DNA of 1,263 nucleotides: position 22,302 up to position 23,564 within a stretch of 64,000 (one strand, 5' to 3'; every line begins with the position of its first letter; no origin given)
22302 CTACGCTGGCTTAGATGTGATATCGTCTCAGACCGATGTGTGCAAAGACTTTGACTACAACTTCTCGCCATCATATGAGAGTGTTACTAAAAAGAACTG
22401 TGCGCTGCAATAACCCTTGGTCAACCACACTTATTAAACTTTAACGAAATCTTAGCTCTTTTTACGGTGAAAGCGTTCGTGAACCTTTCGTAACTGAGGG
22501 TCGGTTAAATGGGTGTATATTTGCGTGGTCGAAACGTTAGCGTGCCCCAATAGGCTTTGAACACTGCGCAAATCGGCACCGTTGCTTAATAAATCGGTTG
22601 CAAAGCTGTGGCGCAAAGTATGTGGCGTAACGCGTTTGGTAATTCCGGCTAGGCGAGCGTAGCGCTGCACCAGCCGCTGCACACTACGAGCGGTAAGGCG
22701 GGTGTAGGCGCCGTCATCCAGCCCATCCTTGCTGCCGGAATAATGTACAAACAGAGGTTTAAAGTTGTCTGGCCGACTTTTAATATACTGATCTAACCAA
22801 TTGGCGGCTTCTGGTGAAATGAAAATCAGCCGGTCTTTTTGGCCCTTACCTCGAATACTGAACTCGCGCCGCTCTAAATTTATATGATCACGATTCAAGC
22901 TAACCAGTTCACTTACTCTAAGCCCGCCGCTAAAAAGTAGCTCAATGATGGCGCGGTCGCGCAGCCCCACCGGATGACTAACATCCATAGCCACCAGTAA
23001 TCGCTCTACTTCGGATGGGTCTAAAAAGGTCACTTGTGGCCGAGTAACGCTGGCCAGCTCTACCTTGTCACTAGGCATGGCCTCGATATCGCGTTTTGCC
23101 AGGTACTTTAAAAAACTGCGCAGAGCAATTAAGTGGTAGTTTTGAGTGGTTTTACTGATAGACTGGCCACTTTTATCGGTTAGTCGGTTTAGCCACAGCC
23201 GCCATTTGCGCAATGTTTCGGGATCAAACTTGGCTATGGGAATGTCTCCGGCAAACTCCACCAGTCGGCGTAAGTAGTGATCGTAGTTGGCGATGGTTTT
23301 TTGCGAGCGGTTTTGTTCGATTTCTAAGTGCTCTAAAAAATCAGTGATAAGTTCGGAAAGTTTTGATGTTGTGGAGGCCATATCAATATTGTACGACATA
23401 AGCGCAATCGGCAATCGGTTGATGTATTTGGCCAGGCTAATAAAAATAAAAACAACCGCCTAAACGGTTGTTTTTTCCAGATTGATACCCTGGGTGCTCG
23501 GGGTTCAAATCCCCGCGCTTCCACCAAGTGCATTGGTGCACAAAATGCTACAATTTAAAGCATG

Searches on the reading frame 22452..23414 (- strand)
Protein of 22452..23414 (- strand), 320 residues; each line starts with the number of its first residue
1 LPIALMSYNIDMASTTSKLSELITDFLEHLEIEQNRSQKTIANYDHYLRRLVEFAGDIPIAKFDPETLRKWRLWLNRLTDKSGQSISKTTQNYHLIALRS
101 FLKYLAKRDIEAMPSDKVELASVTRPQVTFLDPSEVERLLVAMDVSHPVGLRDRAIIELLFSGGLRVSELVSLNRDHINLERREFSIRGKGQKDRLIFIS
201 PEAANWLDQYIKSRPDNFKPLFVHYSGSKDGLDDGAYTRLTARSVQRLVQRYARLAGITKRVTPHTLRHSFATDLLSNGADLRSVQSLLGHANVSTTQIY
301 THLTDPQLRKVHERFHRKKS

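Call 10: search_protein_families(library=pfam, proteins=[window:22452-23414:-])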
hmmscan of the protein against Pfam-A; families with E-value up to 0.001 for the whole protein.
window:22452-23414:- (320 aa): 4 families
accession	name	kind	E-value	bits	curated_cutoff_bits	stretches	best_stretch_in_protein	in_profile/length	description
PF00589.27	Phage_integrase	-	6.1e-44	150.3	27.1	1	130-305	2-170/172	Phage integrase family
PF02899.23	Phage_int_SAM_1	-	1.2e-12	48.4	22.3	1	23-108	1-82/83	Phage integrase, N-terminal SAM-like domain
PF13102.12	Phage_int_SAM_5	-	3.5e-08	34.2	22.3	1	26-109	9-86/98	Phage integrase SAM-like domain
PF13495.12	Phage_int_SAM_4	-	6.4e-07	30.1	27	1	22-111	1-84/85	Phage integrase, N-terminal SAM-like domain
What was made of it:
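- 22452..23381 (-): Xer-family tyrosine recombinase, 309 aa from the ATG at 23381. The open frame extends to TTG at 23414. It is a housekeeping neighbour, not part of an island. Pfam Phage_integrase plus SAM-like N-terminal domain (call 10).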

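Call 11: find_encoding_contigs(protein=window:22452-23414:-, flank=10000, max_places=10)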
Protein window:22452-23414:- (320 aa): no gene with exactly this product is on record in the collection.

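Call 13: find_encoding_contigs(protein=window:22455-23381:-, flank=10000, max_places=10)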
Protein seq(309 aa) (309 aa): no gene with exactly this product is on record in the collection.

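Call 14: find_homologous_proteins(query=window:22455-23399:-, max_evalue=1e-30)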
Query seq(315 aa) (315 aa): 8000 proteins with E <= 1e-30 among 8000 candidates; the best 120 are listed.
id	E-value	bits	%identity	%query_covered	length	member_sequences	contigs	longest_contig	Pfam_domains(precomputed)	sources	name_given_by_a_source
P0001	1.9e-204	696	100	100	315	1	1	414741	PF13495.13,PF13102.13,PF00589.28,PF02899.24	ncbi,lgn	-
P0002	6.9e-177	605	89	97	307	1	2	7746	PF13495.13,PF13102.13,PF00589.28,PF02899.24,PF22823.3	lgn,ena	-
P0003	1.3e-176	604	89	97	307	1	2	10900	PF13495.13,PF13102.13,PF00589.28,PF02899.24,PF22823.3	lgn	-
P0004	1.9e-172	591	88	95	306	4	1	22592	PF13495.13,PF13102.13,PF00589.28,PF02899.24,PF22823.3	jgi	jgi:integrase/recombinase XerD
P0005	4.4e-171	586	87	96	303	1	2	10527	PF13495.13,PF13102.13,PF00589.28,PF02899.24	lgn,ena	-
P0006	1.2e-170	585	87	96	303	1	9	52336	PF13495.13,PF13102.13,PF00589.28,PF02899.24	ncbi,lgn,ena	-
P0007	1.2e-170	585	86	96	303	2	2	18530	PF13102.13,PF00589.28,PF02899.24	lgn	-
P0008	1.3e-170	585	87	95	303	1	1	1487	PF13495.13,PF13102.13,PF00589.28,PF02899.24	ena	-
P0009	2.2e-170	584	87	96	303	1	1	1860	PF13495.13,PF13102.13,PF00589.28,PF02899.24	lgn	-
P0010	3.0e-170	583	87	96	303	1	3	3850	PF13495.13,PF13102.13,PF00589.28,PF02899.24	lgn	-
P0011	4.3e-170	583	87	96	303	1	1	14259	PF13495.13,PF13102.13,PF00589.28,PF02899.24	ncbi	-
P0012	7.2e-170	582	86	96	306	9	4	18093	PF13495.13,PF13102.13,PF00589.28,PF02899.24,PF22823.3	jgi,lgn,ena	-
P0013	7.5e-170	582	86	96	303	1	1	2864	PF13495.13,PF13102.13,PF00589.28,PF02899.24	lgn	-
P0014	1.2e-169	581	84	99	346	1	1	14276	PF13495.13,PF13102.13,PF00589.28,PF02899.24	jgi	jgi:site-specific recombinase XerD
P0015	1.0e-168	578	86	96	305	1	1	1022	PF13495.13,PF13102.13,PF00589.28,PF02899.24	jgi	jgi:site-specific recombinase XerD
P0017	2.4e-168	577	86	96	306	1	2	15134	PF13495.13,PF13102.13,PF00589.28,PF02899.24,PF22823.3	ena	-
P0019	4.5e-168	576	86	95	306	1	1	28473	PF13495.13,PF13102.13,PF00589.28,PF02899.24,PF22823.3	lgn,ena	-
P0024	1.3e-167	575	86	96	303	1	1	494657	PF13495.13,PF13102.13,PF00589.28,PF02899.24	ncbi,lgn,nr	ncbi:hypothetical protein EPO04_02845 [Patescibacteria group bacterium]|nr:MAG: hypothetical protein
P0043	1.5e-164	565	83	97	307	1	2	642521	PF13495.13,PF13102.13,PF00589.28,PF02899.24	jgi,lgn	jgi:site-specific recombinase XerD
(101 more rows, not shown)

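Call 15: find_encoding_contigs(protein=P0001, flank=3000, max_places=3)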
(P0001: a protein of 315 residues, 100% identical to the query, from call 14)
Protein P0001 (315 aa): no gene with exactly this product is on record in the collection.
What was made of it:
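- Tried and rejected: The contig of origin could not be fetched by protein look-up (calls 11, 13, 15).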

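Call 16: find_encoding_contigs(protein=P0024, flank=3000, max_places=2)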
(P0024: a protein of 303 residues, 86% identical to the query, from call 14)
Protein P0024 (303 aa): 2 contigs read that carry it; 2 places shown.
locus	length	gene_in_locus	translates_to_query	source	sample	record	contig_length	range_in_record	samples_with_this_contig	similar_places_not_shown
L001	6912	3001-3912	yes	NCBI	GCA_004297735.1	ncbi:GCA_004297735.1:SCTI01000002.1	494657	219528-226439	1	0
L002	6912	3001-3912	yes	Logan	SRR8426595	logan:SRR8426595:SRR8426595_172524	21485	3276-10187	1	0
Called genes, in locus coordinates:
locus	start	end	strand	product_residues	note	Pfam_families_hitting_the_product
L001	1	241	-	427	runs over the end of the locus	PF00675:Peptidase_M16, PF05193:Peptidase_M16_C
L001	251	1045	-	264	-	PF02673:BacA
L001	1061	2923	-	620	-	PF13424:TPR_12 (faint), PF07719:TPR_2 (faint), PF04932:Wzy_C, PF13432:TPR_16 (faint), PF23914:TPR_CcmH_CycH (weak), PF14559:TPR_19 (weak)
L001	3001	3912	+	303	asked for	PF02899:Phage_int_SAM_1, PF13102:Phage_int_SAM_5, PF13495:Phage_int_SAM_4 (weak), PF00589:Phage_integrase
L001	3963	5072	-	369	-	-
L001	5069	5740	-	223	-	PF07963:N_methyl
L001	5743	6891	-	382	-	PF18885:DUF5648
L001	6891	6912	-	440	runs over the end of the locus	PF07963:N_methyl (weak), PF18885:DUF5648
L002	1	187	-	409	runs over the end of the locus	PF00675:Peptidase_M16, PF05193:Peptidase_M16_C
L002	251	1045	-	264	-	PF02673:BacA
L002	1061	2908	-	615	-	PF13424:TPR_12 (faint), PF07719:TPR_2 (faint), PF04932:Wzy_C, PF13432:TPR_16 (faint), PF23914:TPR_CcmH_CycH (weak), PF14559:TPR_19 (weak)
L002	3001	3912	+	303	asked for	PF02899:Phage_int_SAM_1, PF13102:Phage_int_SAM_5, PF13495:Phage_int_SAM_4 (weak), PF00589:Phage_integrase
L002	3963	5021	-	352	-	-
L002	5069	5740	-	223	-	PF07963:N_methyl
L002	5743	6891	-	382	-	PF18885:DUF5648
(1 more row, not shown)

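Call 17: find_encoding_contigs(protein=P0043, flank=3000, max_places=2)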
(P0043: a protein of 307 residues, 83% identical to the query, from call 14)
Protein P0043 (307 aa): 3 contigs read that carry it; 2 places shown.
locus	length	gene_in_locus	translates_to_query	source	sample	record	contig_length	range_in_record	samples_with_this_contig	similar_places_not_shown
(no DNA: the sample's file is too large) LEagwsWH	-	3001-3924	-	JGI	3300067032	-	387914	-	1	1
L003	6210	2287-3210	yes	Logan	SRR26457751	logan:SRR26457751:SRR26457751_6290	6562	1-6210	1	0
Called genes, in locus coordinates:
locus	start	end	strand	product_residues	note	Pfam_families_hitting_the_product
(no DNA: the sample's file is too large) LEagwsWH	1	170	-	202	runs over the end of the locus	PF09335:VTT_dom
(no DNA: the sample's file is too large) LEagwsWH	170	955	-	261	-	PF02673:BacA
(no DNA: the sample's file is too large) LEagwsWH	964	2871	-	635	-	PF04932:Wzy_C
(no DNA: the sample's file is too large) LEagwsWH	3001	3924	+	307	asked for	PF02899:Phage_int_SAM_1, PF13102:Phage_int_SAM_5 (weak), PF13495:Phage_int_SAM_4 (weak), PF00589:Phage_integrase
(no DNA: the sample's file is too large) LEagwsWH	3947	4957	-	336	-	-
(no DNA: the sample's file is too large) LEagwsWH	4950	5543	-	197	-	PF07963:N_methyl (weak)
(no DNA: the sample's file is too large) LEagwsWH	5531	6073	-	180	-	-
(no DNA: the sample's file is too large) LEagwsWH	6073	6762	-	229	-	-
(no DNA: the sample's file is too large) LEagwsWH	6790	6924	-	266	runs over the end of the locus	PF06750:A24_N_bact, PF01478:Peptidase_A24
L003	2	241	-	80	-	?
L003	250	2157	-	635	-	PF04932:Wzy_C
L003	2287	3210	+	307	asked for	PF02899:Phage_int_SAM_1, PF13102:Phage_int_SAM_5 (weak), PF13495:Phage_int_SAM_4 (weak), PF00589:Phage_integrase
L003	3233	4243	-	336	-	-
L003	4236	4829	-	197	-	PF07963:N_methyl (weak)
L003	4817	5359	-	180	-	-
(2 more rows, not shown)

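Call 23: find_encoding_contigs(protein=P0003, flank=3000, max_places=2)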
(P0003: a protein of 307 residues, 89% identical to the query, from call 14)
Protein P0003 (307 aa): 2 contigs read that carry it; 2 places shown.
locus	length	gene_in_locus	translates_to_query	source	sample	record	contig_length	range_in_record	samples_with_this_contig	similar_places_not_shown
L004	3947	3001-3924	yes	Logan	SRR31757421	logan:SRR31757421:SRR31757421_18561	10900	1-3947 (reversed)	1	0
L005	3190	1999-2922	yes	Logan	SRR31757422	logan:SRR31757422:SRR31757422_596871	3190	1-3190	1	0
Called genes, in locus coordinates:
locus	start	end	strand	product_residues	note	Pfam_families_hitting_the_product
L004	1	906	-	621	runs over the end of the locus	PF13428:TPR_14 (faint), PF13181:TPR_8 (faint), PF04932:Wzy_C, PF07719:TPR_2 (faint), PF13371:TPR_9 (faint)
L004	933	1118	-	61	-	-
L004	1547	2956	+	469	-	PF13522:GATase_6, PF13537:GATase_7, PF00156:Pribosyltran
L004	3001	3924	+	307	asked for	PF02899:Phage_int_SAM_1, PF13102:Phage_int_SAM_5 (weak), PF13495:Phage_int_SAM_4 (weak), PF00589:Phage_integrase, PF22823:MrpR_C_cat (faint)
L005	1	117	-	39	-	?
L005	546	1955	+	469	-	PF13522:GATase_6, PF13537:GATase_7, PF00156:Pribosyltran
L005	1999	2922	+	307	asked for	PF02899:Phage_int_SAM_1, PF13102:Phage_int_SAM_5 (weak), PF13495:Phage_int_SAM_4 (weak), PF00589:Phage_integrase, PF22823:MrpR_C_cat (faint)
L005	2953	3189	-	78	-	?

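Call 24: find_encoding_contigs(protein=P0006, flank=3000, max_places=3)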
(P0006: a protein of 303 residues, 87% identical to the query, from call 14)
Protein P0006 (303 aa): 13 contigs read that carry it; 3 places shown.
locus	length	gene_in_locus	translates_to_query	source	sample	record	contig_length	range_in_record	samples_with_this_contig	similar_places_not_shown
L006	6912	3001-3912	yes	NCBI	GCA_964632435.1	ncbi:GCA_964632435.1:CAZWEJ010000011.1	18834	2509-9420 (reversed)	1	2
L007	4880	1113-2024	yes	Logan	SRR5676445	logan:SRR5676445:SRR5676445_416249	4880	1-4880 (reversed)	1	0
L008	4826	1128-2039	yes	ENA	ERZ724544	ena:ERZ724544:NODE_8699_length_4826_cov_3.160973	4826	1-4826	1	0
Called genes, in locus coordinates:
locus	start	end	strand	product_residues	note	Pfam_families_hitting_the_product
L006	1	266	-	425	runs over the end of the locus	PF00675:Peptidase_M16, PF05193:Peptidase_M16_C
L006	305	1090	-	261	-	PF02673:BacA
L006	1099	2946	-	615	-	PF04932:Wzy_C, PF23914:TPR_CcmH_CycH (faint), PF00515:TPR_1 (faint), PF07719:TPR_2 (faint), PF13181:TPR_8 (faint), PF13432:TPR_16 (weak)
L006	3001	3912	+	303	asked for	PF02899:Phage_int_SAM_1, PF13102:Phage_int_SAM_5, PF13495:Phage_int_SAM_4 (weak), PF00589:Phage_integrase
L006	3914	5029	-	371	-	-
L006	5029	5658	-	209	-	PF07963:N_methyl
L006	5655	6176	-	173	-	-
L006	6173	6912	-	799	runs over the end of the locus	PF07691:PA14 (weak)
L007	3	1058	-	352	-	?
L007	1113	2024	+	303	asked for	PF02899:Phage_int_SAM_1, PF13102:Phage_int_SAM_5, PF13495:Phage_int_SAM_4 (weak), PF00589:Phage_integrase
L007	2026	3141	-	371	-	-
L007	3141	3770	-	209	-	PF07963:N_methyl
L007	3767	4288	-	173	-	-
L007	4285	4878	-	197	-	?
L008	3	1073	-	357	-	?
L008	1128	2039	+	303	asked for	PF02899:Phage_int_SAM_1, PF13102:Phage_int_SAM_5, PF13495:Phage_int_SAM_4 (weak), PF00589:Phage_integrase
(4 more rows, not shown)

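Call 25: find_encoding_contigs(protein=P0004, flank=3000, max_places=2)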
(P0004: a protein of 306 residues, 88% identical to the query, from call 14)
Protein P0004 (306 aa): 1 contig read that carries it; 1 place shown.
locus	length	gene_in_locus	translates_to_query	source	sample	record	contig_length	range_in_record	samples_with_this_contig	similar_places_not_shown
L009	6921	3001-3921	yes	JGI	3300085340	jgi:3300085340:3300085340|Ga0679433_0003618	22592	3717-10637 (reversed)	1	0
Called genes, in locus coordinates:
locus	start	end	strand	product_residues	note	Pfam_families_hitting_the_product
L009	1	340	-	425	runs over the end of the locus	PF00675:Peptidase_M16, PF05193:Peptidase_M16_C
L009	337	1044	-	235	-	PF09335:VTT_dom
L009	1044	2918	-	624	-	PF13428:TPR_14 (faint), PF13431:TPR_17 (faint), PF07719:TPR_2 (faint), PF04932:Wzy_C, PF00515:TPR_1 (faint), PF13181:TPR_8 (faint), PF13432:TPR_16 (faint), PF14559:TPR_19 (weak), +1 more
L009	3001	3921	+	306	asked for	PF02899:Phage_int_SAM_1, PF13102:Phage_int_SAM_5 (weak), PF13495:Phage_int_SAM_4 (weak), PF22823:MrpR_C_cat (faint), PF00589:Phage_integrase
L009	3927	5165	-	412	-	-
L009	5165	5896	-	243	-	PF07963:N_methyl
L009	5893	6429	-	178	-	PF07963:N_methyl (weak)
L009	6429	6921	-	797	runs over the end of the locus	PF07963:N_methyl (weak), PF07691:PA14 (faint)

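Call 40: find_encoding_contigs(protein=P0002, flank=4000, max_places=3)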
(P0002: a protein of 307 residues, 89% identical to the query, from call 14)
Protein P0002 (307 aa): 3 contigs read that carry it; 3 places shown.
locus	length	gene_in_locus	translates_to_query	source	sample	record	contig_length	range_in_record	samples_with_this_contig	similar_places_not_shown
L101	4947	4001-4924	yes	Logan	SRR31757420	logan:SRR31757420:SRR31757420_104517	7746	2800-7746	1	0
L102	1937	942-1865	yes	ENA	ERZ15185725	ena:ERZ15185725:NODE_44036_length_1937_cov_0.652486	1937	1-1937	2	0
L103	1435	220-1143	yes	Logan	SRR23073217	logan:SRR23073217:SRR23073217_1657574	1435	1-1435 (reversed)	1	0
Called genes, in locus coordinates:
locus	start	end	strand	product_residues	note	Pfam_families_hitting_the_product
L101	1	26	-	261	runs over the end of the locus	PF02673:BacA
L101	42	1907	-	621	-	PF13428:TPR_14 (faint), PF13181:TPR_8 (faint), PF04932:Wzy_C, PF07719:TPR_2 (faint), PF13371:TPR_9 (faint)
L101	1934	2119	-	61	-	-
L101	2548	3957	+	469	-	PF13522:GATase_6, PF13537:GATase_7, PF00156:Pribosyltran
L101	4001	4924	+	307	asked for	PF02899:Phage_int_SAM_1, PF13102:Phage_int_SAM_5 (weak), PF13495:Phage_int_SAM_4 (weak), PF00589:Phage_integrase, PF22823:MrpR_C_cat (faint)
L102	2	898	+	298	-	?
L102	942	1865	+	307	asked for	PF02899:Phage_int_SAM_1, PF13102:Phage_int_SAM_5 (weak), PF13495:Phage_int_SAM_4 (weak), PF00589:Phage_integrase, PF22823:MrpR_C_cat (faint)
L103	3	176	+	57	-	?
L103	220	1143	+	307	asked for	PF02899:Phage_int_SAM_1, PF13102:Phage_int_SAM_5 (weak), PF13495:Phage_int_SAM_4 (weak), PF00589:Phage_integrase, PF22823:MrpR_C_cat (faint)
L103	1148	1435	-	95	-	?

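Call 41: find_related_loci(query=P0001, collection=metagenome_contigs, flank=3000)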
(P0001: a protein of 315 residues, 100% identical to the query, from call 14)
Query P0001 (315 aa) in metagenome_contigs; peptide patterns used: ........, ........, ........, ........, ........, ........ (x = any residue, [..] = any of these).
395 stretches matched a pattern; 262 encode a relative of the query (tblastn E <= 1e-3); the best 80 are kept; 80 distinct loci.
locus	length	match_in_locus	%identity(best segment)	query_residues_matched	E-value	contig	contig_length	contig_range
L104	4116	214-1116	87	14-314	0e+0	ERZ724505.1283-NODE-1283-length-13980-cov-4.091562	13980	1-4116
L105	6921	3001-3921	84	8-314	7e-178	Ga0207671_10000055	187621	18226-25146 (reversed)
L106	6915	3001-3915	85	9-313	2e-175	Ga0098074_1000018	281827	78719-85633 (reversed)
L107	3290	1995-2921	67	1-314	4e-147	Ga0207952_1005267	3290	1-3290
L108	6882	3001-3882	67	19-311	7e-133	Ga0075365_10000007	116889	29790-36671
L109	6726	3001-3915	63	2-311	1e-128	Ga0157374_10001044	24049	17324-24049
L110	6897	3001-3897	63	13-311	2e-127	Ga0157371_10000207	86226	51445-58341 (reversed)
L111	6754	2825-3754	60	14-311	1e-122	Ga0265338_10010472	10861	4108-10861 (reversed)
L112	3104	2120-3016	60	14-312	1e-125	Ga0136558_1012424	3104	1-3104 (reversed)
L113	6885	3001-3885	58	14-308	1e-114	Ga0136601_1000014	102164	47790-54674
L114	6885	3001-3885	56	14-308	9e-112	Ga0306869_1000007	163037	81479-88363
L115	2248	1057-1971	59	9-311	1e-114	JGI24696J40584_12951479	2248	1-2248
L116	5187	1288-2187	59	14-311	9e-109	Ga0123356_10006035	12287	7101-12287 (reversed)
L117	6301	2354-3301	58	5-311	6e-108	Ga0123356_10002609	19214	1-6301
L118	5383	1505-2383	55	13-313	6e-105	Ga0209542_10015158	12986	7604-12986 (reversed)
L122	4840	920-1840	85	8-314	2e-180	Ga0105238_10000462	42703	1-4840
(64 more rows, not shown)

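Call 49: find_encoding_contigs(protein=P0012, flank=2500, max_places=6)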
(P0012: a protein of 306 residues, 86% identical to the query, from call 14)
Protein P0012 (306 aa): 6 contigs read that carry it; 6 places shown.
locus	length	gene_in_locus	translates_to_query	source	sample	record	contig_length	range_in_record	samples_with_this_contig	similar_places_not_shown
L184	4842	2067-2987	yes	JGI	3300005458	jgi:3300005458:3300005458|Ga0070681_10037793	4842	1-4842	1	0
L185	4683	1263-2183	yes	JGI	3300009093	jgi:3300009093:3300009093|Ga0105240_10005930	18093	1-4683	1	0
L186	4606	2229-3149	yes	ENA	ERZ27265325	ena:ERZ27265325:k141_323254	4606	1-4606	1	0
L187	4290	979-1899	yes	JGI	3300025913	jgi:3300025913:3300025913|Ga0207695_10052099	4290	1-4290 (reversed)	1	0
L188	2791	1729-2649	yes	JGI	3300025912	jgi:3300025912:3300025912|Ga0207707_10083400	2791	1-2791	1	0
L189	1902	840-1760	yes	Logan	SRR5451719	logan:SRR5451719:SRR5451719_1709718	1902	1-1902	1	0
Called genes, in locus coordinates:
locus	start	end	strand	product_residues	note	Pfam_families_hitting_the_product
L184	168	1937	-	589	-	PF04932:Wzy_C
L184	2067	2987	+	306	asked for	PF02899:Phage_int_SAM_1, PF13102:Phage_int_SAM_5 (weak), PF13495:Phage_int_SAM_4 (weak), PF22823:MrpR_C_cat (faint), PF00589:Phage_integrase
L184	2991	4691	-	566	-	-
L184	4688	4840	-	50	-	?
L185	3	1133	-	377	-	?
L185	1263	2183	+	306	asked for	PF02899:Phage_int_SAM_1, PF13102:Phage_int_SAM_5 (weak), PF13495:Phage_int_SAM_4 (weak), PF22823:MrpR_C_cat (faint), PF00589:Phage_integrase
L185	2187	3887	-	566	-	-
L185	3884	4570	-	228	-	PF07963:N_methyl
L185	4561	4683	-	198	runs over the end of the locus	-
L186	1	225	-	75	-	?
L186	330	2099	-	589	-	PF04932:Wzy_C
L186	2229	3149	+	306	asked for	PF02899:Phage_int_SAM_1, PF13102:Phage_int_SAM_5 (weak), PF13495:Phage_int_SAM_4 (weak), PF22823:MrpR_C_cat (faint), PF00589:Phage_integrase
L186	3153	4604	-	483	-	?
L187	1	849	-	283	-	?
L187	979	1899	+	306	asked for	PF02899:Phage_int_SAM_1, PF13102:Phage_int_SAM_5 (weak), PF13495:Phage_int_SAM_4 (weak), PF22823:MrpR_C_cat (faint), PF00589:Phage_integrase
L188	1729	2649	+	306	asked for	PF02899:Phage_int_SAM_1, PF13102:Phage_int_SAM_5 (weak), PF13495:Phage_int_SAM_4 (weak), PF22823:MrpR_C_cat (faint), PF00589:Phage_integrase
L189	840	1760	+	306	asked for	PF02899:Phage_int_SAM_1, PF13102:Phage_int_SAM_5 (weak), PF13495:Phage_int_SAM_4 (weak), PF22823:MrpR_C_cat (faint), PF00589:Phage_integrase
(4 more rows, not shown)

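Call 50: find_encoding_contigs(protein=P0019, flank=2500, max_places=4)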
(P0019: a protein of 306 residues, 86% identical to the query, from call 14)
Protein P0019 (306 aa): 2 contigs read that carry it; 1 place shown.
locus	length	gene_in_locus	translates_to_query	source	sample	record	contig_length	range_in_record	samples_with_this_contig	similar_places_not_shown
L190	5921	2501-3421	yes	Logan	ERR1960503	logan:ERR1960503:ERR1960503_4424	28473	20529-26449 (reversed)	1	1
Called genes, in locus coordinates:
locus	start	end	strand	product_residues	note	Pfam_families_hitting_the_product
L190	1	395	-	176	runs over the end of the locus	PF09335:VTT_dom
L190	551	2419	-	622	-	PF07719:TPR_2 (faint), PF04932:Wzy_C, PF13429:TPR_15 (faint), PF14559:TPR_19 (weak)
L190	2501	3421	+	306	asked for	PF02899:Phage_int_SAM_1, PF13102:Phage_int_SAM_5, PF13495:Phage_int_SAM_4 (weak), PF22823:MrpR_C_cat (faint), PF00589:Phage_integrase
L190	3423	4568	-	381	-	-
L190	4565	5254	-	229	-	PF07963:N_methyl (weak)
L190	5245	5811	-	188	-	-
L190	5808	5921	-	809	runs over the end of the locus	PF07963:N_methyl (weak)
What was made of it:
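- Conserved synteny: calls 16, 17, 24, 25, 49, 50.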

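Call 51: find_encoding_contigs(protein=P0017, flank=2500, max_places=4)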
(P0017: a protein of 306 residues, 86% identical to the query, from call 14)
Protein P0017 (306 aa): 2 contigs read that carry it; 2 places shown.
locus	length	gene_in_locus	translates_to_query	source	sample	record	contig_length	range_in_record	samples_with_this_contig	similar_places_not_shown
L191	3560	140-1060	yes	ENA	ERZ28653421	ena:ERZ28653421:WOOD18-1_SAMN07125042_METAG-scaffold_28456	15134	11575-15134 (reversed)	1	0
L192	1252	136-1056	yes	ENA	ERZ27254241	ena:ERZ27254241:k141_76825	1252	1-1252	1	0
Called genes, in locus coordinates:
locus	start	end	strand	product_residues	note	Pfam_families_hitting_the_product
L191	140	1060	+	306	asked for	PF02899:Phage_int_SAM_1, PF13102:Phage_int_SAM_5, PF13495:Phage_int_SAM_4 (weak), PF00589:Phage_integrase, PF22823:MrpR_C_cat (weak)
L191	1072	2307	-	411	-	-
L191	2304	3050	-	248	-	PF07963:N_methyl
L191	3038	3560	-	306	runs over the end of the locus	-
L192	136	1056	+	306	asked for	PF02899:Phage_int_SAM_1, PF13102:Phage_int_SAM_5, PF13495:Phage_int_SAM_4 (weak), PF00589:Phage_integrase, PF22823:MrpR_C_cat (weak)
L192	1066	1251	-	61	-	?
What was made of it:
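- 22452..23381 (-): Orthologues are 75-89% identical in conserved synteny (calls 14, 16, 17, 24, 25, 49-51).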

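Call 72: search_protein_families(library=ncbifam, proteins=[window:22452-23381:-], max_evalue=1e-10)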
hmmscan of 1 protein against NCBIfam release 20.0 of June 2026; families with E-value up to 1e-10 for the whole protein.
window:22452-23381:- (309 aa): 10 families
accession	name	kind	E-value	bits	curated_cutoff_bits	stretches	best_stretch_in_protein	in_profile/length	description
TIGR02225.1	recomb_XerD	equivalog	3.1e-74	249.9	329.6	1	14-306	2-288/290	site-specific tyrosine recombinase XerD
TIGR02224.1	recomb_XerC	equivalog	6e-74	249.1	335.15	1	14-307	2-292/295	tyrosine recombinase XerC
NF001399.0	PRK00283.1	subfamily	2.4e-73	247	279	1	7-307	4-298/300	tyrosine recombinase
NF040815.2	recomb_XerA_Arch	equivalog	1.1e-69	235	220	1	14-300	2-262/263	site-specific tyrosine recombinase/integron integrase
NF002331.0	PRK01287.1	subfamily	1.8e-56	191.7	371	1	3-305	21-325/365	site-specific tyrosine recombinase XerC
TIGR02249.1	integrase_gron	subfamily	4e-40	138.1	265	2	229-301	237-309/315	integron integrase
NF003462.0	PRK05084.1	equivalog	2.2e-37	128.6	267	1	141-306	196-358/360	tyrosine recombinase XerS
NF011946.0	PRK15417.1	equivalog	8.7e-25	87.6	435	1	231-293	254-316/337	integron integrase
NF007371.0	PRK09871.1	subfamily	2.3e-12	46.9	222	1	119-297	6-179/198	tyrosine-type DNA invertase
NF007370.0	PRK09870.1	subfamily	3e-11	43.3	221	0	118-296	11-183/200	tyrosine-type DNA invertase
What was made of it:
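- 22452..23381 (-): NCBIfam XerA-type 235 bits above cut-off, XerD and XerC about 250 bits (call 72).
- On att scar of a tRNA/tmRNA-targeting integrative element: The Xer orthologue is present in all relatives in the same synteny (calls 14, 16, 17, 24, 25, 49-51, 72).
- Closest known: Xer chromosome-dimer-resolution recombinases. Same: The neighbouring gene scores as Xer family (call 72) and behaves as a single conserved chromosomal gene.
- Organism and housekeeping nature of xer: calls 14 and 72. The recombinase is a Xer orthologue present in hundreds of Saccharimonadia at 75-89% identity (calls 14, 72).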

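Call 76: search_protein_families(library=pfam, proteins=[L282:7-582:+, L282:696-1298:+, L282:1314-2282:+, L282:2295-2762:+, L282:2816-3580:+], max_evalue=0.001)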
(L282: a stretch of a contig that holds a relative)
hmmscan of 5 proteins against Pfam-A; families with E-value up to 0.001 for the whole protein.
L282:7-582:+ (191 aa): 0 families

L282:696-1298:+ (200 aa): 1 family
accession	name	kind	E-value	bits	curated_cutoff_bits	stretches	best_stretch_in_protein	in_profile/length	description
PF10234.14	Cluap1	-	9.5e-05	22.4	25.8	1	19-128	123-226/268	Clusterin-associated protein-1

L282:1314-2282:+ (322 aa): 1 family
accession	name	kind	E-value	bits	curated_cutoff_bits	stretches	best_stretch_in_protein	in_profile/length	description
PF20911.3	GP7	-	1.4e-17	64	27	1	23-316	8-310/313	Major capsid protein GP7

L282:2295-2762:+ (155 aa): 0 families

L282:2816-3580:+ (254 aa): 0 families
